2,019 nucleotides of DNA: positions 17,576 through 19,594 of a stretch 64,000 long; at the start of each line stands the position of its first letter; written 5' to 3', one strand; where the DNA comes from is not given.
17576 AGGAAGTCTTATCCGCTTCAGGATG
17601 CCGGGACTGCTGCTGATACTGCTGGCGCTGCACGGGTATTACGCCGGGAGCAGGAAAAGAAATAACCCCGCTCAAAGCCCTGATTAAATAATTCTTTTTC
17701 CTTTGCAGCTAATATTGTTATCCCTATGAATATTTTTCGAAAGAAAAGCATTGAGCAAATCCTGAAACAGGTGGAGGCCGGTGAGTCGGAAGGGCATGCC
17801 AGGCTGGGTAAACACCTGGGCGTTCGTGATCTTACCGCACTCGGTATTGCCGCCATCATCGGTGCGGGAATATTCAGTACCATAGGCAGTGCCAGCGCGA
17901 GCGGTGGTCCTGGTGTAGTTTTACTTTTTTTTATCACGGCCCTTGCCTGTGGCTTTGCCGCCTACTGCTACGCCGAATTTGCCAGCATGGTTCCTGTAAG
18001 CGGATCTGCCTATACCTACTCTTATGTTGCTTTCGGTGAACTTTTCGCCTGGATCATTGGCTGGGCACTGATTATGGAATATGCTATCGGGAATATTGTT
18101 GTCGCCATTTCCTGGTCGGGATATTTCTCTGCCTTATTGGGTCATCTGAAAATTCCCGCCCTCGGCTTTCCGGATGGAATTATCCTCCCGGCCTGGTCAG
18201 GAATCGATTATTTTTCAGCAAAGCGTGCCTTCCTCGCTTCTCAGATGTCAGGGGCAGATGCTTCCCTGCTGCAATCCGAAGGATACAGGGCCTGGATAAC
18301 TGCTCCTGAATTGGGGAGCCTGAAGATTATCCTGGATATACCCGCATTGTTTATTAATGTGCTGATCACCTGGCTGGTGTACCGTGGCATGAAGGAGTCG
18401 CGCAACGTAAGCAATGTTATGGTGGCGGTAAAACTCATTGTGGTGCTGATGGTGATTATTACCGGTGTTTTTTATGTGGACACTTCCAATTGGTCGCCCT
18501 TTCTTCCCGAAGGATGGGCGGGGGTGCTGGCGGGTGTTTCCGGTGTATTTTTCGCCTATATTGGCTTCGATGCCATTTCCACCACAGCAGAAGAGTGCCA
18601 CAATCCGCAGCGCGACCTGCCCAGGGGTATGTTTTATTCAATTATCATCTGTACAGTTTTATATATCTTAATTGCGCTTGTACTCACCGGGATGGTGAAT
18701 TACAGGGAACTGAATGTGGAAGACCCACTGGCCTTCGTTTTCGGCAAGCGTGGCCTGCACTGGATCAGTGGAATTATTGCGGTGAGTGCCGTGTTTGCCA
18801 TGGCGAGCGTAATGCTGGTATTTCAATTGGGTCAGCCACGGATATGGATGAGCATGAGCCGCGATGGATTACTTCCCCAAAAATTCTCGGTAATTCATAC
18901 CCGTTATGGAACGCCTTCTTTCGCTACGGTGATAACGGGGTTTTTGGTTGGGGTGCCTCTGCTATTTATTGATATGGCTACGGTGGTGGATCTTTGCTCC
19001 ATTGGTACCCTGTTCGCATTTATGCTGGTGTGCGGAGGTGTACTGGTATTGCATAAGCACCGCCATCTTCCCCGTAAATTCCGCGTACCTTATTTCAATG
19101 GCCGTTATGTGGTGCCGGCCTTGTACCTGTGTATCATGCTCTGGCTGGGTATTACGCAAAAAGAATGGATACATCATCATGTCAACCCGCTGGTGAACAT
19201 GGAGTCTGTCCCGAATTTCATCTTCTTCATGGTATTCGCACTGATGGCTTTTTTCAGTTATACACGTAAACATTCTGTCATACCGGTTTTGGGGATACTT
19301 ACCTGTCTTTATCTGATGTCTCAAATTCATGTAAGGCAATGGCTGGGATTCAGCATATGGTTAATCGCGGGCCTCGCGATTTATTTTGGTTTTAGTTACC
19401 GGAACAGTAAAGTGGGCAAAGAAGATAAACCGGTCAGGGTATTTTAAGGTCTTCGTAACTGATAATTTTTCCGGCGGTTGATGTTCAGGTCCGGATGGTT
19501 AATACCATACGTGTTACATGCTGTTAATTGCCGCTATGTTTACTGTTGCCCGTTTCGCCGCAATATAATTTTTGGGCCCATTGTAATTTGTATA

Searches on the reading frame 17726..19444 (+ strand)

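Call 32: search_protein_families(library=ncbifam, proteins=[window:17726-19444:+], max_evalue=0.00001)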
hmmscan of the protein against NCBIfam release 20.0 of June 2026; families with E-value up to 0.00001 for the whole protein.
window:17726-19444:+ (573 aa): 30 families (the best 25 are shown)
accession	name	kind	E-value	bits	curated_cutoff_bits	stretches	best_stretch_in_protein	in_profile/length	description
NF053761.1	BrChAATpBcaP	equivalog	4.7e-147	490.8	690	3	191-518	143-457/460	branched-chain amino acid transporter BcaP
TIGR00909.1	2A0306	subfamily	7.1e-108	361.3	556.8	2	200-482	131-413/429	amino acid transporter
TIGR00906.1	2A0303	subfamily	1.6e-97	327.3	681.7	3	196-448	158-432/602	cationic amino acid transport permease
TIGR00911.1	2A0308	subfamily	1.2e-30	106.5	701.8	2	212-504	178-476/505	L-type amino acid transporter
TIGR00905.1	2A0302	subfamily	4.1e-24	85.2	409.05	2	207-449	133-388/473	basic amino acid/polyamine antiporter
TIGR00908.1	2A0305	equivalog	1e-23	83.9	381.75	2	221-518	139-435/442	ethanolamine permease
NF008466.1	PRK11357.1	equivalog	7.4e-22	77.9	800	1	213-457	137-391/446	fructoselysine/psicoselysine transporter FrlA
NF007938.0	PRK10655.1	equivalog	4.4e-19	69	409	2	179-451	101-382/438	putrescine-ornithine antiporter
TIGR03428.1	ureacarb_perm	hypoth_equivalog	2.6e-16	59.6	740.45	1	173-449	127-405/475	permease, urea carboxylase system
TIGR01773.1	GABAperm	equivalog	7.4e-15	54.6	678.1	1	23-120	6-103/452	GABA permease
NF008245.0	PRK11021.1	equivalog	2e-13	50.2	284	1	210-416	129-335/419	L-methionine/branched-chain amino acid transporter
NF008484.0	PRK11387.1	equivalog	1.1e-12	47.7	716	1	258-418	199-358/471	S-methylmethionine permease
NF007876.0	PRK10580.1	equivalog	2.5e-12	46.4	736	1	256-441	188-375/457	proline-specific permease ProY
NF011623.0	PRK15049.1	equivalog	5.4e-12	45.3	773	2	249-436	205-399/499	L-asparagine permease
NF007929.0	PRK10644.1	equivalog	6.5e-12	44.9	574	1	208-481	130-410/445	arginine/agmatine antiporter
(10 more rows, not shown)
